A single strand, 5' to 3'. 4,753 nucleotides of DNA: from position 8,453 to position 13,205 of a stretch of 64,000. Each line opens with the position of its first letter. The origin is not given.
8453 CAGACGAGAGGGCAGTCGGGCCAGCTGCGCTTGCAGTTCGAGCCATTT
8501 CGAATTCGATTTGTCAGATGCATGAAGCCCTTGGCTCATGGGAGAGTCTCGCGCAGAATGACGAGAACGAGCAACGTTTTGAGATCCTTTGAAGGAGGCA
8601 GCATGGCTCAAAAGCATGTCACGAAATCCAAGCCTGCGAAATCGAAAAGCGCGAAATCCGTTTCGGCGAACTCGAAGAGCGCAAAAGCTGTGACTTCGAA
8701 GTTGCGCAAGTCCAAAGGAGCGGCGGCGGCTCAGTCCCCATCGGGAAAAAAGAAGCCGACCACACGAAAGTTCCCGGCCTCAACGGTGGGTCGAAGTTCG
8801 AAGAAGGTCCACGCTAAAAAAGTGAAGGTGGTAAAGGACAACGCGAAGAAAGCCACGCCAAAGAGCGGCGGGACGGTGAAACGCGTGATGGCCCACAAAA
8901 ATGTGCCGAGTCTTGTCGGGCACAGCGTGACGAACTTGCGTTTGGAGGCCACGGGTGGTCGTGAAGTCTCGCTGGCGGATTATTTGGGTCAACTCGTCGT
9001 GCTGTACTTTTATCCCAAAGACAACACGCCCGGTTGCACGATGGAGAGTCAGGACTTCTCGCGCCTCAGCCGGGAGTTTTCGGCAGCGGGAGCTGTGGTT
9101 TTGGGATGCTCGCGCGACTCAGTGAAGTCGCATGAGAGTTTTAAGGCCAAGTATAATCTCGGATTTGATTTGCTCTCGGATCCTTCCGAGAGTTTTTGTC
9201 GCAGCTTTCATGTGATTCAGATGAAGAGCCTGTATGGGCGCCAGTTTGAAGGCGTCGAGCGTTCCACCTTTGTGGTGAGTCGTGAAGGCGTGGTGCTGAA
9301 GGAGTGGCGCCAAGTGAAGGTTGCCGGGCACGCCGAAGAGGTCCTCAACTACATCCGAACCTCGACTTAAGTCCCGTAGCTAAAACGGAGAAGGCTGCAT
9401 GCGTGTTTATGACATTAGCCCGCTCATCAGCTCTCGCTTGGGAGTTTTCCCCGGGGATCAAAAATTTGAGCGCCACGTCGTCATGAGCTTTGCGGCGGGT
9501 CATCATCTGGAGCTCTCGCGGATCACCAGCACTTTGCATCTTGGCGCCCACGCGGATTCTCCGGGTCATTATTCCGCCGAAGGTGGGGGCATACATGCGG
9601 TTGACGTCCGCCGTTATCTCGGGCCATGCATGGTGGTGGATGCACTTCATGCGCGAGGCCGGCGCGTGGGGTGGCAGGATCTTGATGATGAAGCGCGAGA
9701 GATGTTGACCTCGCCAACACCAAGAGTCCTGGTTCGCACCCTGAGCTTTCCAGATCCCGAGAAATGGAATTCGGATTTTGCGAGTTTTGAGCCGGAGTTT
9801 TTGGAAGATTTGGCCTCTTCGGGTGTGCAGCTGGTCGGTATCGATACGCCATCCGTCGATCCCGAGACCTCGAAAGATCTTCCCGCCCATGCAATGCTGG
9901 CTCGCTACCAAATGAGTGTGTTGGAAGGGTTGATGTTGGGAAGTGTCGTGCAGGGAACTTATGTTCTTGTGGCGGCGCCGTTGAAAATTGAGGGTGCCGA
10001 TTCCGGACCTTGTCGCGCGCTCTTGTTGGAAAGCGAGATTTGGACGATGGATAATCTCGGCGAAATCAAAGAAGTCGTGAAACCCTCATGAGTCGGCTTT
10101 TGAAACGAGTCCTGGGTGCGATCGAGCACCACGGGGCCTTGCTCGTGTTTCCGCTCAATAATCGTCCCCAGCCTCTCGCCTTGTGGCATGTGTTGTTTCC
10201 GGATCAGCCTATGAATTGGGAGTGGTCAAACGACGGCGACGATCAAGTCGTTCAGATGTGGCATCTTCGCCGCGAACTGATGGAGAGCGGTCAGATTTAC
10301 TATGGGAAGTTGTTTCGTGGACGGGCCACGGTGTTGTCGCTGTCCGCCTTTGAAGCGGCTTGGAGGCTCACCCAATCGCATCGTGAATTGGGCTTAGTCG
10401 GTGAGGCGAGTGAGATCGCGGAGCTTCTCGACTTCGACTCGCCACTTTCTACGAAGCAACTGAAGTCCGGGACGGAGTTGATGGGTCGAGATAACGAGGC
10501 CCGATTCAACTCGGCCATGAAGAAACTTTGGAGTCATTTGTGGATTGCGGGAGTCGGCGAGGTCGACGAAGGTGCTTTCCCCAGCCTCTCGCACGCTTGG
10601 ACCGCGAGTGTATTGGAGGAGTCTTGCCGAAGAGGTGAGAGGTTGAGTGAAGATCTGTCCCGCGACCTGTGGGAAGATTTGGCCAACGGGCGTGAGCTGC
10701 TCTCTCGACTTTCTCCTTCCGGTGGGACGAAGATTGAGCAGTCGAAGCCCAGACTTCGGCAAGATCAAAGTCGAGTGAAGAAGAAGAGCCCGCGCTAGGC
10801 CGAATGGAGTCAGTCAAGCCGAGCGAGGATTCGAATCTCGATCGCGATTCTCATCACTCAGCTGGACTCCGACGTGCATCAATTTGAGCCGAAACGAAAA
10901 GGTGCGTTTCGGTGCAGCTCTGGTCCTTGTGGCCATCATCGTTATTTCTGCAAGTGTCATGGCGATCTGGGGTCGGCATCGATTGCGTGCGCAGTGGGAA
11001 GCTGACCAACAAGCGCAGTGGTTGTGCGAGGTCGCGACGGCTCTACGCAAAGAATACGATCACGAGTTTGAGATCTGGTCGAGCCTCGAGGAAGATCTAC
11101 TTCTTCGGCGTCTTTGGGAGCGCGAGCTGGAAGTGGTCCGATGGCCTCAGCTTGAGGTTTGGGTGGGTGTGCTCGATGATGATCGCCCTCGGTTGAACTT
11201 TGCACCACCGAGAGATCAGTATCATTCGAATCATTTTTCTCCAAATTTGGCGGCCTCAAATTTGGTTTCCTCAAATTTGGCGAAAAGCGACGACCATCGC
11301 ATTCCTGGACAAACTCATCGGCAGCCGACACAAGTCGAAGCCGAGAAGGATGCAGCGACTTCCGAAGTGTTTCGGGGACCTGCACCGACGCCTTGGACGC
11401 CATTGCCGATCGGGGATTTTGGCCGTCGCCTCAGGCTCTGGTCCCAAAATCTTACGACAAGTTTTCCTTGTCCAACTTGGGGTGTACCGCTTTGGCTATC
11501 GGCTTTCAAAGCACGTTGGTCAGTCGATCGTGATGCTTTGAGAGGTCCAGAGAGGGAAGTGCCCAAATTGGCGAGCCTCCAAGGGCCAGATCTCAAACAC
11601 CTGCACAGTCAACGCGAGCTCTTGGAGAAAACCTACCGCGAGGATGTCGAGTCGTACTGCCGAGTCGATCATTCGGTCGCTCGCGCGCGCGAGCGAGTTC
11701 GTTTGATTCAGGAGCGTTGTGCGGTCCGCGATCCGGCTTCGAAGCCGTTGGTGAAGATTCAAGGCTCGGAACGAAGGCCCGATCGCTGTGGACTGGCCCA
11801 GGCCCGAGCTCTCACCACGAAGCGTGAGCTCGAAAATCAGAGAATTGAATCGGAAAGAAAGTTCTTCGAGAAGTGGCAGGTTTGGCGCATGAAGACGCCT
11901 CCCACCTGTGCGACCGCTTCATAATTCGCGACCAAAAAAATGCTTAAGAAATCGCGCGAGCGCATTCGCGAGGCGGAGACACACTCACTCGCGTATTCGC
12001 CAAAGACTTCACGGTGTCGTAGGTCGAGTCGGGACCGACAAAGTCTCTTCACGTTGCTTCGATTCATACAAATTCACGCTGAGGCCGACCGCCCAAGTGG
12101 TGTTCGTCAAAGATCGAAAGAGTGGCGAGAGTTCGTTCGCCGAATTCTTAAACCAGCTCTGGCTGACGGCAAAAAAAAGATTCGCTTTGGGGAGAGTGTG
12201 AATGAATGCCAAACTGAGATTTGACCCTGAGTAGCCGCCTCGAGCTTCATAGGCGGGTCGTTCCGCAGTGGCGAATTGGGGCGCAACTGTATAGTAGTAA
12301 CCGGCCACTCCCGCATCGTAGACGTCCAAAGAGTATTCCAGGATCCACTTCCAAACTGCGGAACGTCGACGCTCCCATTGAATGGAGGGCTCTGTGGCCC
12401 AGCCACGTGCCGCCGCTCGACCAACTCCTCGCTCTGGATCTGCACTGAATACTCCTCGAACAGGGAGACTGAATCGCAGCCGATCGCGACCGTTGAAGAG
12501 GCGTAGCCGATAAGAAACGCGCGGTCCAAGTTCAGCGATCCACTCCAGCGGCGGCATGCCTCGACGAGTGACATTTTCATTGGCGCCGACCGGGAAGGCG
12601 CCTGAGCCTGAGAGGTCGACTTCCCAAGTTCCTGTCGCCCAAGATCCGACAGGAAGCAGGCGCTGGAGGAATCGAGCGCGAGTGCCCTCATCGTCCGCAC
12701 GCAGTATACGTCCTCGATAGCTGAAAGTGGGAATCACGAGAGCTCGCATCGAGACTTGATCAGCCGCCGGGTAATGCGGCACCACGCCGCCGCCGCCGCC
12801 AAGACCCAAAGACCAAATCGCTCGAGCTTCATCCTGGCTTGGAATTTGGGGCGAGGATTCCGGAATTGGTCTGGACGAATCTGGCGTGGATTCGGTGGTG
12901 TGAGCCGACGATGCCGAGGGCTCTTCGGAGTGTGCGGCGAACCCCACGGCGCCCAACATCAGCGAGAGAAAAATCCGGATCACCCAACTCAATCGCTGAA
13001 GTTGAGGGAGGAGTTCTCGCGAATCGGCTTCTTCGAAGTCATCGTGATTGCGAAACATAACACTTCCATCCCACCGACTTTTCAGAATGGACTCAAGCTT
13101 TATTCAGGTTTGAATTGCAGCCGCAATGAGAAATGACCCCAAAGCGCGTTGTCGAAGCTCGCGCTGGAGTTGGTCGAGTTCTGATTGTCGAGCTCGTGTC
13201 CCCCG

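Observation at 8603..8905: Peroxiredoxin Bcp fused to an H1-like lysine-rich N-terminal extension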

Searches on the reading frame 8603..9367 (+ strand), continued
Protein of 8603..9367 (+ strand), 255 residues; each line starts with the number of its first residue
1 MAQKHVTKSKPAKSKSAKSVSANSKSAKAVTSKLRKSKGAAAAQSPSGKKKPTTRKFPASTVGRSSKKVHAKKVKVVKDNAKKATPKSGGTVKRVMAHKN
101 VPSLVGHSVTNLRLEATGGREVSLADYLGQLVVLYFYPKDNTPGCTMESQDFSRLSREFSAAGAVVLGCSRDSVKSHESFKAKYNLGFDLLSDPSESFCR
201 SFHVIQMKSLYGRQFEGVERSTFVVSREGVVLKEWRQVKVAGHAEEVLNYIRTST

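Call 59: find_encoding_contigs(protein=P0150, flank=10000, max_places=1)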
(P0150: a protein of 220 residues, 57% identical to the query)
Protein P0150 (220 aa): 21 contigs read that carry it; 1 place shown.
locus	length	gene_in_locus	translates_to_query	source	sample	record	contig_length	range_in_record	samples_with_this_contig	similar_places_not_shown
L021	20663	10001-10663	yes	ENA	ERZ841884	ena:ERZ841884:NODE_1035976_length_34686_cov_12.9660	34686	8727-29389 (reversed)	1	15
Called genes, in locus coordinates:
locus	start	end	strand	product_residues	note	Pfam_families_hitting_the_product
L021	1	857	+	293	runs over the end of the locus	PF13677:MotB_plug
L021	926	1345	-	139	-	-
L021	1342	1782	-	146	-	-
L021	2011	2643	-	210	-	-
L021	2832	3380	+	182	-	-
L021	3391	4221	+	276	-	PF00929:RNase_T, PF16473:Rv2179c-like, PF13280:WYL (faint)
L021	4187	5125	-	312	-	PF01252:Peptidase_A8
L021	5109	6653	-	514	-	PF00496:SBP_bac_5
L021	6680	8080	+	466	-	PF02113:Peptidase_S13, PF13354:Beta-lactamase2 (faint)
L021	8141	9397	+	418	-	PF01464:SLT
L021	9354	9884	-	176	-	PF00156:Pribosyltran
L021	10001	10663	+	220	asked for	PF00578:AhpC-TSA, PF08534:Redoxin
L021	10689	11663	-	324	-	-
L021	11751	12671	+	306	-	PF01795:Methyltransf_5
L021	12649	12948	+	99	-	-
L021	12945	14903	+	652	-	PF03717:PBP_dimer, PF00905:Transpeptidase, PF03793:PASTA (weak)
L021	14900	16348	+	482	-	PF01225:Mur_ligase (weak), PF08245:Mur_ligase_M, PF02875:Mur_ligase_C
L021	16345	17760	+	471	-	PF01225:Mur_ligase, PF08245:Mur_ligase_M, PF02875:Mur_ligase_C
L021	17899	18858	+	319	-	PF00953:Glycos_transf_4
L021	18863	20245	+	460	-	PF21377:MurD_N (faint), PF21799:MurD-like_N, PF08245:Mur_ligase_M, PF02875:Mur_ligase_C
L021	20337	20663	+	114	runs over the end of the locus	PF02482:Ribosomal_S30AE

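Call 73: search_protein_families(library=ncbifam, proteins=[window:8603-9367:+], max_evalue=0.1)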
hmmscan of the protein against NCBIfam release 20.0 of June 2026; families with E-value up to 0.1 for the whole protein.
window:8603-9367:+ (255 aa): 11 families
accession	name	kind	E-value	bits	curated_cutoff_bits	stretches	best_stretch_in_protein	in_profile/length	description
NF053650.1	PerredPrxQDein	equivalog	8.5e-43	145.9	260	1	112-253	4-144/148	thioredoxin-dependent peroxiredoxin PrxQ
NF006960.0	PRK09437.1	equivalog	1.4e-31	109.5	140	1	105-253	6-154/156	thioredoxin-dependent thiol peroxidase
TIGR03137.1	AhpC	equivalog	6.2e-11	42.4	272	1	120-253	22-154/187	alkyl hydroperoxide reductase subunit C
NF009668.0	PRK13189.1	equivalog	2.8e-10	39.8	211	1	102-205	9-118/224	peroxiredoxin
NF009669.0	PRK13190.1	equivalog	6.5e-10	38.5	261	1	112-212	12-115/203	putative peroxiredoxin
NF040737.1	peroxi_PrxU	equivalog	1.3e-08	34.8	270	1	78-202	19-145/233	thioredoxin-dependent peroxiredoxin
NF009670.0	PRK13191.1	equivalog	4.3e-08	32.9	374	1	102-252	7-158/215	putative peroxiredoxin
NF010122.0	PRK13599.1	equivalog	2.6e-07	30.3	456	1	104-179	8-83/220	peroxiredoxin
NF002854.0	PRK03147.1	subfamily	0.00027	20.9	170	1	98-209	31-142/176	thiol-disulfide oxidoreductase ResA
NF011576.0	PRK15000.1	subfamily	0.0021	17.8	301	1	129-181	34-86/200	peroxiredoxin C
NF001808.0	PRK00522.1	equivalog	0.035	13.5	123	1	104-172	19-85/167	thiol peroxidase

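Call 76: list_cluster_members(proteins=[P0001, P0002, P0064, P0110, P0200, P0150, P0186, P0203, P0029, P0147])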
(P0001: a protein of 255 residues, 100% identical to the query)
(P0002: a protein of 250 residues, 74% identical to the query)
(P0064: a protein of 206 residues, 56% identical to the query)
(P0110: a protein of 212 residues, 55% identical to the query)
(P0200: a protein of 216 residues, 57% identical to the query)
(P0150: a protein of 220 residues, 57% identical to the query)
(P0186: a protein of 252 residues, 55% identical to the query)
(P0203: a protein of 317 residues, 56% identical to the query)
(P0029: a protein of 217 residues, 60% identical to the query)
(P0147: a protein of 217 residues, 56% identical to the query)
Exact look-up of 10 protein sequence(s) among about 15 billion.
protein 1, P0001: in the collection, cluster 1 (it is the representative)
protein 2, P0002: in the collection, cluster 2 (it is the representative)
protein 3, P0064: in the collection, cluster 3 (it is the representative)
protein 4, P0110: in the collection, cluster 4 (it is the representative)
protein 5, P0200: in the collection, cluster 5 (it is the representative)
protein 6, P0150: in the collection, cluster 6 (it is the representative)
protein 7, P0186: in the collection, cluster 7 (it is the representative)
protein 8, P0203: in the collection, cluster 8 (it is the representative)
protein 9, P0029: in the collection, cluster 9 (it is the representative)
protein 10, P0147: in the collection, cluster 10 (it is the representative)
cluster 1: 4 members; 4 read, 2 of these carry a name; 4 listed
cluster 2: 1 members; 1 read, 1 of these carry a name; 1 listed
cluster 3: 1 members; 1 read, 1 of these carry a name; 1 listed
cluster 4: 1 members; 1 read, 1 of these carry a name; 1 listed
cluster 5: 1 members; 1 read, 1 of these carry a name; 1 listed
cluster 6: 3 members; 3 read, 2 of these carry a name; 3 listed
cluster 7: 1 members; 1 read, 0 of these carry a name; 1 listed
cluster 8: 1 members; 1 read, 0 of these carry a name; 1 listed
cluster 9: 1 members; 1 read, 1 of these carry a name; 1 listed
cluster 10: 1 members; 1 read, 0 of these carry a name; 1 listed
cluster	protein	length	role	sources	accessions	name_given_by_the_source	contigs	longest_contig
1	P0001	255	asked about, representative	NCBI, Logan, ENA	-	-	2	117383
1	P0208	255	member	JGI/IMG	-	peroxiredoxin Q/BCP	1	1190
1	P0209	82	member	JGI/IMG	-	peroxiredoxin Q/BCP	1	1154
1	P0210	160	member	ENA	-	-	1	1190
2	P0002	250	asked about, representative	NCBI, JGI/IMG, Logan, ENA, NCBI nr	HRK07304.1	MAG TPA: peroxiredoxin [Pseudobdellovibrionaceae bacterium] | peroxiredoxin [Pseudobdellovibrionaceae bacterium]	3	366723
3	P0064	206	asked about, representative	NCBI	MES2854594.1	MAG: peroxiredoxin [Bdellovibrionota bacterium]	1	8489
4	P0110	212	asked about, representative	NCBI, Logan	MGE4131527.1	MAG: peroxiredoxin [Bdellovibrionales bacterium]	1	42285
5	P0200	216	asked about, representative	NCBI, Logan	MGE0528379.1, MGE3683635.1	MAG: peroxiredoxin [Bdellovibrionales bacterium]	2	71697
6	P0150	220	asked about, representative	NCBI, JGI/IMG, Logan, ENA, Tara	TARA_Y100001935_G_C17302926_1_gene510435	strand:+ start:2058 stop:2720 length:663 start_codon:yes stop_codon:yes gene_type:complete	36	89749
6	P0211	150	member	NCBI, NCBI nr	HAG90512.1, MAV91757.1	MAG TPA: peroxiredoxin [Bdellovibrionales bacterium] | peroxiredoxin [Pseudobdellovibrionaceae bacterium]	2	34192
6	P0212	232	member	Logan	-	-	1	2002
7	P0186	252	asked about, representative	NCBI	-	-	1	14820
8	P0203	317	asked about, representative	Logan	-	-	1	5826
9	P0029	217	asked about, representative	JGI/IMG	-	thioredoxin-dependent peroxiredoxin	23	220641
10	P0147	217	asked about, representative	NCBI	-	-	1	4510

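Call 82: fold_search(model_id=the predicted structure, library=pdb)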
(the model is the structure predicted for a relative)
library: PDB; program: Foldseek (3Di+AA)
matches with E <= 10: 1336; with E <= 0.001: 721
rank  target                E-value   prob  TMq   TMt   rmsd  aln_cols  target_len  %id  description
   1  5enu_B                2.5e-22  1.00  0.56  0.93   1.3       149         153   48  Crystal structure of an alkyl hyroperoxide reductase from Burkholderia ambifaria (released 2015-11-25)
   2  9a4d_B                3.1e-22  1.00  0.58  0.94   0.8       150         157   43  Integrative model of ACKA-BCP by crosslinking MS and deep learning (released 2024-09-18)
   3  5enu_A                3.3e-22  1.00  0.57  0.92   0.9       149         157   48  Crystal structure of an alkyl hyroperoxide reductase from Burkholderia ambifaria (released 2015-11-25)
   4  5iow                  5.4e-22  1.00  0.55  0.89   1.1       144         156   52  Xanthomonas campestris Peroxiredoxin Q - Structure FFcumene (Hyperoxidized by cumene hydroperoxide) (released 2016-09-21)
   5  5iiz                  1.3e-21  1.00  0.55  0.88   1.2       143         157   52  Xanthomonas campestris Peroxiredoxin Q - Structure F0 (released 2016-09-21)
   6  3gkm                  2.0e-21  1.00  0.54  0.87   1.3       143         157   52  Insights into the Alkyl Peroxide Reduction Activity of Xanthomonas campestris Bacterioferritin Comigratory Protein from  (released 2009-06-16)
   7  5ima                  2.1e-21  1.00  0.55  0.88   1.3       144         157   52  Xanthomonas campestris Peroxiredoxin Q - Structure F2 (released 2016-09-21)
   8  5imd                  4.9e-21  1.00  0.54  0.86   1.3       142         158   53  Xanthomonas campestris Peroxiredoxin Q - Structure F4 (released 2016-09-21)
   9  5iph                  1.5e-20  1.00  0.55  0.88   1.2       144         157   52  Xanthomonas campestris Peroxiredoxin Q - C84S mutant (released 2016-09-21)
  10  5io2                  1.5e-20  1.00  0.54  0.87   1.3       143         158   52  Xanthomonas campestris Peroxiredoxin Q - C48S mutant (released 2016-09-21)
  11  3gkn_A                3.0e-20  1.00  0.58  0.91   2.1       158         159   47  Insights into the Alkyl Peroxide Reduction Activity of Xanthomonas campestris Bacterioferritin Comigratory Protein fro (released 2009-06-16)
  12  3ixr                  4.7e-20  1.00  0.57  0.90   1.1       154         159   45  Crystal Structure of Xylella fastidiosa PrxQ C47S Mutant (released 2010-03-23)
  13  3gkk                  1.5e-18  1.00  0.52  0.84   2.1       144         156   51  Insights into the Alkyl Peroxide Reduction Activity of Xanthomonas campestris Bacterioferritin Comigratory Protein from  (released 2009-06-16)
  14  5iox                  1.8e-18  1.00  0.52  0.84   2.3       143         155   51  Xanthomonas campestris Peroxiredoxin Q - Structure LUss (released 2016-09-21)
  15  3drn_A                6.2e-16  1.00  0.53  0.86   2.2       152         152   34  The crystal structure of Bcp1 from Sulfolobus Sulfataricus (released 2009-04-14)
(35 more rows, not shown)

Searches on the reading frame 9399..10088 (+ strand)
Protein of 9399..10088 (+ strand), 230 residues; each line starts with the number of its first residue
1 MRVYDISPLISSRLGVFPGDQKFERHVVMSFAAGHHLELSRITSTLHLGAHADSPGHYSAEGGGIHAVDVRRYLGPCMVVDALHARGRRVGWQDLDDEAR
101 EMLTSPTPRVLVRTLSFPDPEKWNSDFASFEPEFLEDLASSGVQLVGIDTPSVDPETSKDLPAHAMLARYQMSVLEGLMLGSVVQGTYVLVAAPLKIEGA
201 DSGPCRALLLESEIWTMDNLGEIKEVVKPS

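Call 41: search_protein_families(library=pfam, proteins=[window:9399-10088:+], max_evalue=0.001)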
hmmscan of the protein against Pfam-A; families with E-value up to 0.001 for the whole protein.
window:9399-10088:+ (230 aa): 1 family
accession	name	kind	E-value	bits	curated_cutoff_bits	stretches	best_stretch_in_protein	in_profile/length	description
PF04199.19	Cyclase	-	1.1e-16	61.8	23.1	1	5-155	2-142/142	Putative cyclase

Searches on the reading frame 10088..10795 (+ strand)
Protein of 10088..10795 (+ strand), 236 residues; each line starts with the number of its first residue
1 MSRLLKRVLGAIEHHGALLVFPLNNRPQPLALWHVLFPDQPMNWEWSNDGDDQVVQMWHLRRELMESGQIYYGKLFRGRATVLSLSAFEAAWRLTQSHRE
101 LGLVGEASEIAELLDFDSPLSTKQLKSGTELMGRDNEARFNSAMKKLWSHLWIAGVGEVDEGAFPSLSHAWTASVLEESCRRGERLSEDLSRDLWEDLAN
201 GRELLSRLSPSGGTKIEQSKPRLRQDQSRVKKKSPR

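Call 41: search_protein_families(library=pfam, proteins=[window:10088-10795:+], max_evalue=0.001)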
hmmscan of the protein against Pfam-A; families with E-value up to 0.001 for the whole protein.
window:10088-10795:+ (236 aa): 1 family
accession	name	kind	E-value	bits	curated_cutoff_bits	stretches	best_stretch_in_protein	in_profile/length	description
PF24741.1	AlkZ-rel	-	3.9e-14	53.1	26.5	1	10-161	9-158/221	AlkZ related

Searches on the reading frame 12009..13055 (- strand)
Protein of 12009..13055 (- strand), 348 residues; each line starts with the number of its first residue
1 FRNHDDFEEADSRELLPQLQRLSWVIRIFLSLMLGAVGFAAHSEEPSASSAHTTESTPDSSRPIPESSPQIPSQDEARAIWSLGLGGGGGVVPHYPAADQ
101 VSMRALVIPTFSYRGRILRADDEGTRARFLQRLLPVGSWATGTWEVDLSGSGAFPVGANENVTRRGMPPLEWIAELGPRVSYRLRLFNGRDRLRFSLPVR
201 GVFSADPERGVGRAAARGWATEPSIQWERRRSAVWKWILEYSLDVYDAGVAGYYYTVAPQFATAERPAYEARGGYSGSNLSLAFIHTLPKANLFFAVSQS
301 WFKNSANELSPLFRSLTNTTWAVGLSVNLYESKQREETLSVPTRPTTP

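Call 41: search_protein_families(library=pfam, proteins=[window:12009-13055:-], max_evalue=0.001)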
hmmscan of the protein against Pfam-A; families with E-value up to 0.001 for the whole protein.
window:12009-13055:- (348 aa): 1 family
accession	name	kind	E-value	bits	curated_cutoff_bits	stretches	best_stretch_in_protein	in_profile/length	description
PF06629.18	MipA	-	2.9e-23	83.7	24.2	1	85-327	1-217/221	MltA-interacting protein MipA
